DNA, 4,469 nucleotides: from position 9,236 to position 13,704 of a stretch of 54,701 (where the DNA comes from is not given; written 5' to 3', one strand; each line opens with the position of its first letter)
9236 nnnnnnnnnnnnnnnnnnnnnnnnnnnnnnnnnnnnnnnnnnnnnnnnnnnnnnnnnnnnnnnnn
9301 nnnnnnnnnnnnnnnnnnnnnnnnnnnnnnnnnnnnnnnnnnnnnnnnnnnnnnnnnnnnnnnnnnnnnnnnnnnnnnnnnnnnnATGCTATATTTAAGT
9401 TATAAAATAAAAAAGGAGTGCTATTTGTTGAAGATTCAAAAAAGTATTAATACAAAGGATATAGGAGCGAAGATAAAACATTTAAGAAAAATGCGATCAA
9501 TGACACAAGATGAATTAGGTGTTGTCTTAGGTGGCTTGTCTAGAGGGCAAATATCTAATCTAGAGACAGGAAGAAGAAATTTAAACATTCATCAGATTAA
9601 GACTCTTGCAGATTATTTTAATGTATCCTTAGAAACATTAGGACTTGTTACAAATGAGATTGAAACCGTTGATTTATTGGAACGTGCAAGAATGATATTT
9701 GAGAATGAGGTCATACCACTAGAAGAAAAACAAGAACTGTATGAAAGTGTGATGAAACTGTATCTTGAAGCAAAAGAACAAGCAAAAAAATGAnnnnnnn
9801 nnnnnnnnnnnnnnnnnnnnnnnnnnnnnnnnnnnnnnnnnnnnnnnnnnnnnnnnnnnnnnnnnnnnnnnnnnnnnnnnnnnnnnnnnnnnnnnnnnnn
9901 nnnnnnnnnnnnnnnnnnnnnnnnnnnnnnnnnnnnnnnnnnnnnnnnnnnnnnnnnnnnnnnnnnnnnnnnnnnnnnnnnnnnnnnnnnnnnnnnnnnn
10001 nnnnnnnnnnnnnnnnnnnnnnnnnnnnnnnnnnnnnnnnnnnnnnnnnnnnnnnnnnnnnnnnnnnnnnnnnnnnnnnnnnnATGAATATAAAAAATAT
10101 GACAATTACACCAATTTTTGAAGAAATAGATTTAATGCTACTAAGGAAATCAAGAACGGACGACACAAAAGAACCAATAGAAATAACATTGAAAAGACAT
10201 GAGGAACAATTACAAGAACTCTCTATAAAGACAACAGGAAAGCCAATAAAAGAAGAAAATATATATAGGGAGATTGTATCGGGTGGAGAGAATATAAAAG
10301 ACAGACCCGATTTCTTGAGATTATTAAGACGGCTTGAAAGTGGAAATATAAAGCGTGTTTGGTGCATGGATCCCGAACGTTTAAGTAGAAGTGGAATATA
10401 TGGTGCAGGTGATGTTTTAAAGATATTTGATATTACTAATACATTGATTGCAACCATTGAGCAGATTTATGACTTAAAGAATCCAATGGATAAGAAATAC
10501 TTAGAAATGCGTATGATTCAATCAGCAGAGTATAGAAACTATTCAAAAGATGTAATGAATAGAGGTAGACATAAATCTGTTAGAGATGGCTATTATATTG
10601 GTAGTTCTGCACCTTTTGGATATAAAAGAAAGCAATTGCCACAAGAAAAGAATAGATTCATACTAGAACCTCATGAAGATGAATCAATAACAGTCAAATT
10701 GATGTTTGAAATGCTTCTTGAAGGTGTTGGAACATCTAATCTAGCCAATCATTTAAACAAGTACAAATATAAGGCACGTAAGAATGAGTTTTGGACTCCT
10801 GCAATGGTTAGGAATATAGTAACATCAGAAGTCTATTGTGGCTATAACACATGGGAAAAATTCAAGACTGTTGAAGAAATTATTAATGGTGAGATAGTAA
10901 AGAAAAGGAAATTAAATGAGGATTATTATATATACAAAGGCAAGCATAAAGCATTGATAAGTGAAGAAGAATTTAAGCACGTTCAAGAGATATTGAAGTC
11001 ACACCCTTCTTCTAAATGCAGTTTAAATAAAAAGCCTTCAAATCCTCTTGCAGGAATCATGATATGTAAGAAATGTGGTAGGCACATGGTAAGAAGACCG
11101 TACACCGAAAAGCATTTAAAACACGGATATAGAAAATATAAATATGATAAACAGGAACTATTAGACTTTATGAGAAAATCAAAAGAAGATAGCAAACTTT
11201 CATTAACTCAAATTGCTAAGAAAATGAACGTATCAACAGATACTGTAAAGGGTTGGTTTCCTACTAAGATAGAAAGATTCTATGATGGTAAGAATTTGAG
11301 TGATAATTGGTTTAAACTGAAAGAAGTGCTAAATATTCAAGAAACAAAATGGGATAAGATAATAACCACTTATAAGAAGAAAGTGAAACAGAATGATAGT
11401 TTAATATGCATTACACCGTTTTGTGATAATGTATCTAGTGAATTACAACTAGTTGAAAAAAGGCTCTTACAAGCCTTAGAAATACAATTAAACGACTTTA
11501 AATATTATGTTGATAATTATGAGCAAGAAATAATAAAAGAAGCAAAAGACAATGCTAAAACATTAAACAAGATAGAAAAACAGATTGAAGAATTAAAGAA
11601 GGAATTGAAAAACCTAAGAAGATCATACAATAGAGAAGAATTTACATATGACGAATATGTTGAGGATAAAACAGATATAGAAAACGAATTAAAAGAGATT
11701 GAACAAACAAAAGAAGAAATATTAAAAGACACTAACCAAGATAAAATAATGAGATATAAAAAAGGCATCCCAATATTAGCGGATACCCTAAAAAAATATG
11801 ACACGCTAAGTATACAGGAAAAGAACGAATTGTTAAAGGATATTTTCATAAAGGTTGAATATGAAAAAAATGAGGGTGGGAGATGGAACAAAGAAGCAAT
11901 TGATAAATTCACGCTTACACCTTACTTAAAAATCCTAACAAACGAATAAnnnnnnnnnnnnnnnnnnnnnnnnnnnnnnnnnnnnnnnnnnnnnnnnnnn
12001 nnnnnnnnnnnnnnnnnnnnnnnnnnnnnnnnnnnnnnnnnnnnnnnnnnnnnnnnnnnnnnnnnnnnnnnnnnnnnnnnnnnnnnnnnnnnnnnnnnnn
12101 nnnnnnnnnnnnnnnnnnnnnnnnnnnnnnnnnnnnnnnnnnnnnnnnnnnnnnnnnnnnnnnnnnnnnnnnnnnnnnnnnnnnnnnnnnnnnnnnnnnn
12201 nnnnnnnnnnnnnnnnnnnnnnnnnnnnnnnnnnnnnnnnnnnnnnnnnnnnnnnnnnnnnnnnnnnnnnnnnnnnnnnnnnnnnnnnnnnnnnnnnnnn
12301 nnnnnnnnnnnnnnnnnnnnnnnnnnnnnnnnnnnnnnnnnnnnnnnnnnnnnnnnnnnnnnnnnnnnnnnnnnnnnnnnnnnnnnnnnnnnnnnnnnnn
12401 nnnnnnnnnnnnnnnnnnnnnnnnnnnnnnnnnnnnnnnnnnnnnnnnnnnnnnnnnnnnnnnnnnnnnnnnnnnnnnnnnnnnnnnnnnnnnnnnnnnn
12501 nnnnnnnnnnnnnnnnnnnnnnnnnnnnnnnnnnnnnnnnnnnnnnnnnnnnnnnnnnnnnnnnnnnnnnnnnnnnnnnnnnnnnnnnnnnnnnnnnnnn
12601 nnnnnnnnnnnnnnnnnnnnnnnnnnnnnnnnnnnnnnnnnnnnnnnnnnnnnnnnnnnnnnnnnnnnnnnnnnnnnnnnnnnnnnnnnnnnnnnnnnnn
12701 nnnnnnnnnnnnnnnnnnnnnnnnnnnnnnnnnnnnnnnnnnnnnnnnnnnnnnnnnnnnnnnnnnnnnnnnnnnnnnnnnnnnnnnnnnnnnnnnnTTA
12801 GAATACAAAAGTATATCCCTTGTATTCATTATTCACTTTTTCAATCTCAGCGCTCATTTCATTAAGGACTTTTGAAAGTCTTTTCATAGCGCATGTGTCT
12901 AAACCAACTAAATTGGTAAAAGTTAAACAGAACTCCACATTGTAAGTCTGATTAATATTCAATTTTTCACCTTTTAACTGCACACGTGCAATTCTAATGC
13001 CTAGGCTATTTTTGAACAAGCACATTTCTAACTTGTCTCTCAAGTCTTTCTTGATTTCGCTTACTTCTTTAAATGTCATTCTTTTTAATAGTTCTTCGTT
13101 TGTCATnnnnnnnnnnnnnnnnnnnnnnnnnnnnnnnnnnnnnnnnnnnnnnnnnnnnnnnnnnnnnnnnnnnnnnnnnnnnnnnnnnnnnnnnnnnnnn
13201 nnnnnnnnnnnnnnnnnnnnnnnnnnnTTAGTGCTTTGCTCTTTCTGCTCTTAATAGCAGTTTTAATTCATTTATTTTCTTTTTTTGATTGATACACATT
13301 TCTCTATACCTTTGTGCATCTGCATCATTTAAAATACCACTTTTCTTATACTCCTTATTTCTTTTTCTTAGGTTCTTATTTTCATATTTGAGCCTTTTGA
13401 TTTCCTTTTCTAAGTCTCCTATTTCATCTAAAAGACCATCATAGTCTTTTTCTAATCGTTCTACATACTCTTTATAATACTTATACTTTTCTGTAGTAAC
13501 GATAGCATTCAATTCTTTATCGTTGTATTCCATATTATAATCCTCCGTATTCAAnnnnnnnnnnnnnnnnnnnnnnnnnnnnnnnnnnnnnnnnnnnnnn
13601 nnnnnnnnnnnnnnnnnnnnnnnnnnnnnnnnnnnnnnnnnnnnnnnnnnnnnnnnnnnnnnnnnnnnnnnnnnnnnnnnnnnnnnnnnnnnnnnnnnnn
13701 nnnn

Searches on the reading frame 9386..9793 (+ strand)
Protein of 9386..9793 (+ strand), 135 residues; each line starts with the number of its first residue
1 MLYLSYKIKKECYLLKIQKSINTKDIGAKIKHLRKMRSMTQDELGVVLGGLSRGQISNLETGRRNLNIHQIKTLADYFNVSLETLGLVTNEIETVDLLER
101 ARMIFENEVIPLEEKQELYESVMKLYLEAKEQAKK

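Call 65: search_protein_families(library=pfam, proteins=[window:9386-9793:+], max_evalue=0.01)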
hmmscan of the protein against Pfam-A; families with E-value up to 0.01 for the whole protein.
window:9386-9793:+ (135 aa): 4 families
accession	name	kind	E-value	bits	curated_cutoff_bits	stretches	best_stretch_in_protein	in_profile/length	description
PF01381.28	HTH_3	-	1e-11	45.1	23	1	30-84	1-54/55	Helix-turn-helix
PF12844.13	HTH_19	-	1.9e-09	37.8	30.2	1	27-85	1-58/64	Helix-turn-helix domain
PF13560.12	HTH_31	-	1.3e-07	32.3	27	1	26-83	2-59/64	Helix-turn-helix domain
PF13443.12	HTH_26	-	0.00011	22.8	22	1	29-85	1-57/63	Cro/C1-type HTH DNA-binding domain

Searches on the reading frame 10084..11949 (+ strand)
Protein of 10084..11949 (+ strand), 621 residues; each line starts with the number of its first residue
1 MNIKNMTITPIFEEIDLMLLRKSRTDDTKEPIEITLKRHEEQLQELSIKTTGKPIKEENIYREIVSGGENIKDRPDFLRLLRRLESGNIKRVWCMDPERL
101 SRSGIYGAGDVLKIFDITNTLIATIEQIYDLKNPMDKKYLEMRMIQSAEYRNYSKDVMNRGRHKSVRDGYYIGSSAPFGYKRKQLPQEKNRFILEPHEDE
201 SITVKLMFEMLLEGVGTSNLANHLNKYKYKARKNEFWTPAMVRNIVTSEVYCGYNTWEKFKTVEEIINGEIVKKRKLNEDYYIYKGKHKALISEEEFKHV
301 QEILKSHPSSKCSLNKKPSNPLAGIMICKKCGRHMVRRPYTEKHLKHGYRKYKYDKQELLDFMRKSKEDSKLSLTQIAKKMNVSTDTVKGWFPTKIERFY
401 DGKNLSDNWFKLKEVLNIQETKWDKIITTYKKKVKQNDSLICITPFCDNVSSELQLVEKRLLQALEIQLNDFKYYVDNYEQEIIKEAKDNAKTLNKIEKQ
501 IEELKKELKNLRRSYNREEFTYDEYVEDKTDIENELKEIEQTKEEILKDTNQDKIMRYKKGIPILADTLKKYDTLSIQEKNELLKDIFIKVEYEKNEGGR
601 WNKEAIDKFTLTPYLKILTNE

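Call 9: search_protein_families(library=pfam, proteins=[window:10084-11949:+], max_evalue=0.01)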
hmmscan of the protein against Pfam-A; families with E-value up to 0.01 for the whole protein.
window:10084-11949:+ (621 aa): 4 families
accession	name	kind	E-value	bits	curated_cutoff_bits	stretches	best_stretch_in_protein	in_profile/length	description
PF07508.19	Recombinase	-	9.9e-23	80.8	21.1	1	198-305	1-100/102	Recombinase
PF00239.26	Resolvase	-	8.2e-10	39.4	23.3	1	38-169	18-143/145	Resolvase, N terminal domain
PF13408.12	Zn_ribbon_recom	-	0.00031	21.5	25.3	1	321-352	1-30/58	Recombinase zinc beta ribbon domain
PF06419.17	COG6_N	-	0.0066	17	27.4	0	480-548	28-95/114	Conserved oligomeric complex COG6, N-terminal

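Call 10: search_protein_families(library=phrogs, proteins=[window:10084-11949:+], max_evalue=0.01)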
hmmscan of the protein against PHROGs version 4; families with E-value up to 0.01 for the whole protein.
window:10084-11949:+ (621 aa): 1 family
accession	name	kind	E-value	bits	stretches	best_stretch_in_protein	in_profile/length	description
phrog_95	-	integration and excision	6e-81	273.9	2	20-353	94-402/651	integrase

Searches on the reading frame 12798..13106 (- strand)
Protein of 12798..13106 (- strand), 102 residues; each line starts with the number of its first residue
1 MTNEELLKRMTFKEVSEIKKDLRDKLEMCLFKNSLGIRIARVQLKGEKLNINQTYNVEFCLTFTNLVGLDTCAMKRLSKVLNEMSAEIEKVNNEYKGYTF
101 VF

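Call 65: search_protein_families(library=pfam, proteins=[window:12798-13106:-], max_evalue=0.01)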
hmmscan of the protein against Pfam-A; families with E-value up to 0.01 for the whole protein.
window:12798-13106:- (102 aa): 1 family
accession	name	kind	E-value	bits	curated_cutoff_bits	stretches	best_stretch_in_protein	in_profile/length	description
PF00466.25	Ribosomal_L10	-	0.0039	17.7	22.8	1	8-65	29-85/100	Ribosomal protein L10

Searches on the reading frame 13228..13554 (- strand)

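Call 65: search_protein_families(library=pfam, proteins=[window:13228-13554:-], max_evalue=0.01)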
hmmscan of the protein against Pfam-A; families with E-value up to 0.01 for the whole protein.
window:13228-13554:- (108 aa): 4 families
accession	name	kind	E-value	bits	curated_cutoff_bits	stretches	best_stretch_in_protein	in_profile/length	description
PF06005.17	ZapB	-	6.8e-05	23.7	31.5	1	29-97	4-65/71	Cell division protein ZapB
PF07558.16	Shugoshin_N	-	0.0014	18.8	30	1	45-66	23-44/45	Shugoshin N-terminal coiled-coil region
PF14775.11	NYD-SP28_assoc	-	0.0041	17.6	27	1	15-69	6-59/60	Sperm tail C-terminal domain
PF09728.14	Taxilin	-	0.0051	16.5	30.3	1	20-103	215-298/302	Myosin-like coiled-coil protein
